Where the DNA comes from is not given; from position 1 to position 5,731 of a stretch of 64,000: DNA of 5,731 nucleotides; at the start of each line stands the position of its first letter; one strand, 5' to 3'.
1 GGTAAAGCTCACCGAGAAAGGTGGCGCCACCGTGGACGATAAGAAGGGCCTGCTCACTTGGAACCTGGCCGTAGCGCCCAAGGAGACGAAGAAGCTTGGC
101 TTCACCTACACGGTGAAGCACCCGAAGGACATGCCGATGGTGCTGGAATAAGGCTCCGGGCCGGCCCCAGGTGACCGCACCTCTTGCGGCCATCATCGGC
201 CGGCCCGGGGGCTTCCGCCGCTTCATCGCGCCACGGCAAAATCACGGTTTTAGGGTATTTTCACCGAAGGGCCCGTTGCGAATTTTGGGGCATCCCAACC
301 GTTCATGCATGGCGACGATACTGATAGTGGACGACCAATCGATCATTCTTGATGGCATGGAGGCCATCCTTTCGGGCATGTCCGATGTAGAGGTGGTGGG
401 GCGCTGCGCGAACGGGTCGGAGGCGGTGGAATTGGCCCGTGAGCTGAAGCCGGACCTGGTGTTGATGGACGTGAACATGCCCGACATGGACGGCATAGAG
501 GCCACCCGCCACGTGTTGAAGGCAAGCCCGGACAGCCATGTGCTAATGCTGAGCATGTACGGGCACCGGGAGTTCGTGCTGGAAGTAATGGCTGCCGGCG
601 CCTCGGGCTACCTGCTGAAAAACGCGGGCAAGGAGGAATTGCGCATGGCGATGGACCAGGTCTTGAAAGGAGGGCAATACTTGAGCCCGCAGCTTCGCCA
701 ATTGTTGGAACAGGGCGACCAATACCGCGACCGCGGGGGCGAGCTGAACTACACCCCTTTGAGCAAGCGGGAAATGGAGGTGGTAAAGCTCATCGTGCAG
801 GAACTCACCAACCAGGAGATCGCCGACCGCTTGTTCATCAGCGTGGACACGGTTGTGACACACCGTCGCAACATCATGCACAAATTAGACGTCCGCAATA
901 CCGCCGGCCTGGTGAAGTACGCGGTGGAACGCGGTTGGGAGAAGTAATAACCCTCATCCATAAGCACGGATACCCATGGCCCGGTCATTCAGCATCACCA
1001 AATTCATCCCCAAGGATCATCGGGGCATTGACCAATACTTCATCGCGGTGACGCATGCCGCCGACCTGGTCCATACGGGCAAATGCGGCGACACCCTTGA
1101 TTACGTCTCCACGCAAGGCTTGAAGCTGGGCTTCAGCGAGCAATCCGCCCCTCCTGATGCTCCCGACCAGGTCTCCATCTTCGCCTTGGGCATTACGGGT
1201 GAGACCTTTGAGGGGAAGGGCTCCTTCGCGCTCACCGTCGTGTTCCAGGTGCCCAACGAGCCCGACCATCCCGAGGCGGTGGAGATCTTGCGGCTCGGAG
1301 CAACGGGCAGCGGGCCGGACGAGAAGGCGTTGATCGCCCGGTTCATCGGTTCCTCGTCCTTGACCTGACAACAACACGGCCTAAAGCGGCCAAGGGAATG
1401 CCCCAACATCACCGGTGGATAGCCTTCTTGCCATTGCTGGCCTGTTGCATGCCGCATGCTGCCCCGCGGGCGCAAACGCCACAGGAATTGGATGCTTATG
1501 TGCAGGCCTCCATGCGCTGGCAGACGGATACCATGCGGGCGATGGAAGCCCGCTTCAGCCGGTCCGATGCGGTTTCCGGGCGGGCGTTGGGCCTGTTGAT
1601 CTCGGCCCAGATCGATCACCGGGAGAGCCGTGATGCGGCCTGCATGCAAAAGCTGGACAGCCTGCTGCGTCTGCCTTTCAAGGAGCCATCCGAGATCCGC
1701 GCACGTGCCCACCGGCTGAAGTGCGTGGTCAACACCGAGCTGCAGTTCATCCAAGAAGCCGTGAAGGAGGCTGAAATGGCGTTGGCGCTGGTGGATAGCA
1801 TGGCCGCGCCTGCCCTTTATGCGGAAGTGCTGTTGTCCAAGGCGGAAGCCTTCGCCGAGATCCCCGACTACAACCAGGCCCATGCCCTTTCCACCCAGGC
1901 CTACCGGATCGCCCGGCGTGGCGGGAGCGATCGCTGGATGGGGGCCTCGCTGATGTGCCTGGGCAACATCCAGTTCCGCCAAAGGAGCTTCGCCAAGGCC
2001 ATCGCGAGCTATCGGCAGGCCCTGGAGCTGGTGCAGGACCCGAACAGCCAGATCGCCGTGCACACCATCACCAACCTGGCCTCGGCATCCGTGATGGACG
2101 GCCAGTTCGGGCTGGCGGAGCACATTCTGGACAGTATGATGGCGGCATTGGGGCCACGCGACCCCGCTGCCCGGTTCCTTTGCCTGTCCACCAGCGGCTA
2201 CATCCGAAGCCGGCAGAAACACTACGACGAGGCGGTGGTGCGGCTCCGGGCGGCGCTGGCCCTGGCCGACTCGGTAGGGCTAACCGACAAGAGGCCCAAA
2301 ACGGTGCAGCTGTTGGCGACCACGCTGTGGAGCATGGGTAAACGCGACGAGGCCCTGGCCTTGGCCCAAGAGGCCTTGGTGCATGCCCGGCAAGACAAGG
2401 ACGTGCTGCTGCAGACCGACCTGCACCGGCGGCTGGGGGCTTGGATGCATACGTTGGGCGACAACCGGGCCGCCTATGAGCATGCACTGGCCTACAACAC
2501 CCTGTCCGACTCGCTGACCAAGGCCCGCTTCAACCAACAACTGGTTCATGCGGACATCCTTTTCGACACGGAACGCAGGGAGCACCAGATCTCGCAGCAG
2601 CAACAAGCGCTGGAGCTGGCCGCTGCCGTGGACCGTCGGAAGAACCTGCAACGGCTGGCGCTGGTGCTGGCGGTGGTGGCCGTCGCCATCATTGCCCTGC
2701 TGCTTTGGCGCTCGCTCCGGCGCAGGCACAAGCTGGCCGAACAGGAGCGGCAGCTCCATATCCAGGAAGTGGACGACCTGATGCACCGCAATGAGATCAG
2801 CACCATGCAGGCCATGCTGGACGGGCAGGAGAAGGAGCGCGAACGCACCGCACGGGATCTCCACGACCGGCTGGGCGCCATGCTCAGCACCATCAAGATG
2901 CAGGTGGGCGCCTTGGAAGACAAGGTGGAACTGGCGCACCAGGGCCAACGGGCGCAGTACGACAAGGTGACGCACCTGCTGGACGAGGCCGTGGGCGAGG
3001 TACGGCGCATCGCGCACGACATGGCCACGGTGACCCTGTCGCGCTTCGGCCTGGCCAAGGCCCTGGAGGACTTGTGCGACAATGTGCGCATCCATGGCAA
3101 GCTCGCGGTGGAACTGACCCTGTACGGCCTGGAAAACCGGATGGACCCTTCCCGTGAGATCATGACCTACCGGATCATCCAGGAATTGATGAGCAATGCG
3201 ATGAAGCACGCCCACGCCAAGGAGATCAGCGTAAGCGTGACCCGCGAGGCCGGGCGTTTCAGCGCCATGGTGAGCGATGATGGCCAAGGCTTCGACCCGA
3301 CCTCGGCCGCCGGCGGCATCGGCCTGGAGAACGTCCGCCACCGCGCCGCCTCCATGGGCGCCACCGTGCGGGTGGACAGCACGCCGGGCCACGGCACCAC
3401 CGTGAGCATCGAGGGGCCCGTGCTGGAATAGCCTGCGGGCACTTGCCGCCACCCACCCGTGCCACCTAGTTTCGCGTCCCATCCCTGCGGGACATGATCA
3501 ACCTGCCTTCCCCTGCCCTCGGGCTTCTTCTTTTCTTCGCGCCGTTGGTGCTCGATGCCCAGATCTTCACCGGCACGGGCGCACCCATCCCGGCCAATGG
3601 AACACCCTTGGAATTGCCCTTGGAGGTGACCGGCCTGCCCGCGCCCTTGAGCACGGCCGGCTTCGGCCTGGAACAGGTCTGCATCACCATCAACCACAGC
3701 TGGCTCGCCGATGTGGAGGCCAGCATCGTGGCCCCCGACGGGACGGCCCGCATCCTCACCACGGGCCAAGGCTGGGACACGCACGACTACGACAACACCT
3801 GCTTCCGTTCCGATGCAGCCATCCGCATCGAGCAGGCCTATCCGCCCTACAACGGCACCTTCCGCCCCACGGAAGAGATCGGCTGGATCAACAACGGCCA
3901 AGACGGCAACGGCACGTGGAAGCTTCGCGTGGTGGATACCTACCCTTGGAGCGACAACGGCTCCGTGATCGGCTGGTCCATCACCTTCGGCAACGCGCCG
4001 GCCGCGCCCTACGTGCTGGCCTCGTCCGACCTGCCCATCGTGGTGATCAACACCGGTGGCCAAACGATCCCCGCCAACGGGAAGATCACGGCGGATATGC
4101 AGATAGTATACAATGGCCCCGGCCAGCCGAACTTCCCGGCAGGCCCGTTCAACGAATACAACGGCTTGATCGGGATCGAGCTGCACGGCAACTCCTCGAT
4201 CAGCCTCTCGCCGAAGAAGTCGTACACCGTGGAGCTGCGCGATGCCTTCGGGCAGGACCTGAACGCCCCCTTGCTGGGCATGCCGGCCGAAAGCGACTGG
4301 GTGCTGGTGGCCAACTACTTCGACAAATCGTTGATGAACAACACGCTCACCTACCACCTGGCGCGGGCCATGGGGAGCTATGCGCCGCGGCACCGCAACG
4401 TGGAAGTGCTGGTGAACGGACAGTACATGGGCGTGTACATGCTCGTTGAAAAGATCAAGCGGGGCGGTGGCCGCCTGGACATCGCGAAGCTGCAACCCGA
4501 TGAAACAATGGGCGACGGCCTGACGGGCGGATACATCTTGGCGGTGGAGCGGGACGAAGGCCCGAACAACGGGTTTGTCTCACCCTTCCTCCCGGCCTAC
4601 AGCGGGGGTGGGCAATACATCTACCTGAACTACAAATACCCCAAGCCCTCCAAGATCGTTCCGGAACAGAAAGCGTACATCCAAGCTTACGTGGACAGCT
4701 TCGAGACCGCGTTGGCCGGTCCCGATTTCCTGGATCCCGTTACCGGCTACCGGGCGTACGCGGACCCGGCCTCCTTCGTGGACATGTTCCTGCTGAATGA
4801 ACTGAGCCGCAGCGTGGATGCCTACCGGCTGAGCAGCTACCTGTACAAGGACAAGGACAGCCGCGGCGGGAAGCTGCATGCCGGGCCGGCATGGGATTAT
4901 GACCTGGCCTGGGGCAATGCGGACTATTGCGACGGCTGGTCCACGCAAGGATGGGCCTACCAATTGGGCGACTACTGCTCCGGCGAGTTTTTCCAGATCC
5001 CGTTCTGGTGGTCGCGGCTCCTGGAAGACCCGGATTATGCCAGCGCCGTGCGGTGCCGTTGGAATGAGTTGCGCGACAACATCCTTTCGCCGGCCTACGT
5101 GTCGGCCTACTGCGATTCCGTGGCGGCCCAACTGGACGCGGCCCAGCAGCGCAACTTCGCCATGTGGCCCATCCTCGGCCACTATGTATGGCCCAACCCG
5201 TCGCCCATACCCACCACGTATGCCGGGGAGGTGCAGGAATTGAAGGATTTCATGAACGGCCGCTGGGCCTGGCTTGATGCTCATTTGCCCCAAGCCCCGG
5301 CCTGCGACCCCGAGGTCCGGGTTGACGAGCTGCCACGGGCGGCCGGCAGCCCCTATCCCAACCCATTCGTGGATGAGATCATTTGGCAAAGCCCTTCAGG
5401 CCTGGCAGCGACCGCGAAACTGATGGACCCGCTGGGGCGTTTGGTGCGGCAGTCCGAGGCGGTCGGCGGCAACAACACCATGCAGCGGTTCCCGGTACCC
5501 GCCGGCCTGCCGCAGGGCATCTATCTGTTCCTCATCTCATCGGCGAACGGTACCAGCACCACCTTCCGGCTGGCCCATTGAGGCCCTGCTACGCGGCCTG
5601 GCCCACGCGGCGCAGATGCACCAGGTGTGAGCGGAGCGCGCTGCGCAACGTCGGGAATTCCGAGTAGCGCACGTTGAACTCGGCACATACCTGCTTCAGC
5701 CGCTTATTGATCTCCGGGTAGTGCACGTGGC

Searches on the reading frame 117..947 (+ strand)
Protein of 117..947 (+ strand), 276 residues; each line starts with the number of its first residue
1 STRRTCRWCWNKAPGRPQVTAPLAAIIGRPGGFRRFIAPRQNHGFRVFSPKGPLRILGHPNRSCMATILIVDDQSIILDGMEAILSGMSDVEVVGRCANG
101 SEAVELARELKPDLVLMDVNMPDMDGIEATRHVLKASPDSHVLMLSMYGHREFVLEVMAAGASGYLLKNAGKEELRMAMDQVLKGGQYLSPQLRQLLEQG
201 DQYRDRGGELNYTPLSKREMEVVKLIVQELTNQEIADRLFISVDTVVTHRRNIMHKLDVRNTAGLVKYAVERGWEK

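Call 52: search_protein_families(library=pfam, proteins=[window:117-947:+], max_evalue=0.0001)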
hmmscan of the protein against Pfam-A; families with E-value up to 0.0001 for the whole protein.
window:117-947:+ (276 aa): 2 families
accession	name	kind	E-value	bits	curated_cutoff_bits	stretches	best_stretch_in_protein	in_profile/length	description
PF00072.30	Response_reg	-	2.1e-27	95.9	30.2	1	68-178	1-109/111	Response regulator receiver domain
PF00196.25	GerE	-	2e-18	66.2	23.5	1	214-269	2-57/57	Bacterial regulatory proteins, luxR family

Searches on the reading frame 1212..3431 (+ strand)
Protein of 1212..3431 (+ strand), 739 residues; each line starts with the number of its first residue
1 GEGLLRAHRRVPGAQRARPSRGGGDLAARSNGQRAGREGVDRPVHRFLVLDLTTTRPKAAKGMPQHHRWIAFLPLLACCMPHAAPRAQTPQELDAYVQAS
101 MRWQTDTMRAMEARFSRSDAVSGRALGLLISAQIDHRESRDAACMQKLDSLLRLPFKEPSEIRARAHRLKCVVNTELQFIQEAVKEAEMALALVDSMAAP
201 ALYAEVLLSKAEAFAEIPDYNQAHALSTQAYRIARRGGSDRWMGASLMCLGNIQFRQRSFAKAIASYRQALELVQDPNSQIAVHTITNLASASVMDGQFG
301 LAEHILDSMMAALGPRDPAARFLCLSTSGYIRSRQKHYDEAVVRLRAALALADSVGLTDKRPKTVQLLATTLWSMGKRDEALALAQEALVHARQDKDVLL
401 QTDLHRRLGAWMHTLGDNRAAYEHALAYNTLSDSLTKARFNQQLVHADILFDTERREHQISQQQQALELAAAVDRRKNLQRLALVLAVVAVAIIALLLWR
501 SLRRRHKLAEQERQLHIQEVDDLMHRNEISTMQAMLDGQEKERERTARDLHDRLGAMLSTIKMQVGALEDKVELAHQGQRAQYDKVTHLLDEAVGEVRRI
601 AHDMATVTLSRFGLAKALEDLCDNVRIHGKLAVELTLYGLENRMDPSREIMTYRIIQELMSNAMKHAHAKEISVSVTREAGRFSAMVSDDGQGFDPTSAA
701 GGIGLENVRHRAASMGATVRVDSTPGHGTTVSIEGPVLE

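Call 52: search_protein_families(library=pfam, proteins=[window:1212-3431:+], max_evalue=0.0001)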
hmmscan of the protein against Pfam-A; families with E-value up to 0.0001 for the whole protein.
window:1212-3431:+ (739 aa): 9 families
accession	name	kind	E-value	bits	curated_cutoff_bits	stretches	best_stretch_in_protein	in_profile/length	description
PF02518.31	HATPase_c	-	3.7e-15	56.8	26.4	1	652-734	6-106/111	Histidine kinase-, DNA gyrase B-, and HSP90-like ATPase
PF07730.19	HisKA_3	-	5.7e-12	46.4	24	1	542-607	1-66/68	Histidine kinase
PF07719.23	TPR_2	-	3e-10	39.8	27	0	246-274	3-31/34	Tetratricopeptide repeat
PF13424.12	TPR_12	-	1e-09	38.8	30.1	0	245-306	4-68/77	Tetratricopeptide repeat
PF00515.34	TPR_1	-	8e-08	32.2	27.8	0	247-273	4-30/34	Tetratricopeptide repeat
PF13176.12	TPR_7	-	2.7e-07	30.6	27.9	0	367-397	4-34/36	Tetratricopeptide repeat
PF13181.12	TPR_8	-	2e-06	28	25.7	0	250-273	7-30/34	Tetratricopeptide repeat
PF17874.7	TPR_MalT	-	3.6e-06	26.9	45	1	177-281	14-117/336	MalT-like TPR region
PF13581.12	HATPase_c_2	-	7.6e-06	26.4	27.4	1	656-700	36-85/127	Histidine kinase-like ATPase domain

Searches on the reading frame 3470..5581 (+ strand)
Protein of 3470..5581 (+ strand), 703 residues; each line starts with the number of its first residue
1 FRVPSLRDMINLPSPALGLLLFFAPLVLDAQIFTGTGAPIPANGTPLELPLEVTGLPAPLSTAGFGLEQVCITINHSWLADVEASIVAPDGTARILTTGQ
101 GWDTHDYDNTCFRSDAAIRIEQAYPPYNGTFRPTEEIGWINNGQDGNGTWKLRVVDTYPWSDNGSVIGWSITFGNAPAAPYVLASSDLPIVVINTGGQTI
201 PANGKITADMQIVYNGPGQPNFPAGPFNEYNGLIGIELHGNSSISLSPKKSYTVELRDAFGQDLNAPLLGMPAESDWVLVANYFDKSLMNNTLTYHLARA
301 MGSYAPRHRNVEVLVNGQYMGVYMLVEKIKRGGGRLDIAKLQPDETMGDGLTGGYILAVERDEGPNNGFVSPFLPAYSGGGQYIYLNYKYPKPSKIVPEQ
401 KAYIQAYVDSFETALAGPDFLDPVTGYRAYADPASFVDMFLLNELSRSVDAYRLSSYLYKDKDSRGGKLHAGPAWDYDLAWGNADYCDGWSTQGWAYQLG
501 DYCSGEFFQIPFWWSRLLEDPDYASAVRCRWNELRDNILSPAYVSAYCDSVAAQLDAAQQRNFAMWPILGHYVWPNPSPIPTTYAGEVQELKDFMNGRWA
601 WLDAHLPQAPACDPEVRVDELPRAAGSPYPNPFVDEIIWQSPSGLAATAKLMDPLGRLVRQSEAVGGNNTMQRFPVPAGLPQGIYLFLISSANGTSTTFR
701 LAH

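Call 52: search_protein_families(library=pfam, proteins=[window:3470-5581:+], max_evalue=0.0001)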
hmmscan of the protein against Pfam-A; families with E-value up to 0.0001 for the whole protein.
window:3470-5581:+ (703 aa): 2 families
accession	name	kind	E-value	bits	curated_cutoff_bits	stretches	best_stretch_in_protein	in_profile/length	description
PF08757.17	CotH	-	2.5e-57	195.2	23.8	1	236-602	1-322/322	CotH kinase protein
PF01483.27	P_proprotein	-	2e-07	31.4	21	1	69-173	5-86/86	Proprotein convertase P-domain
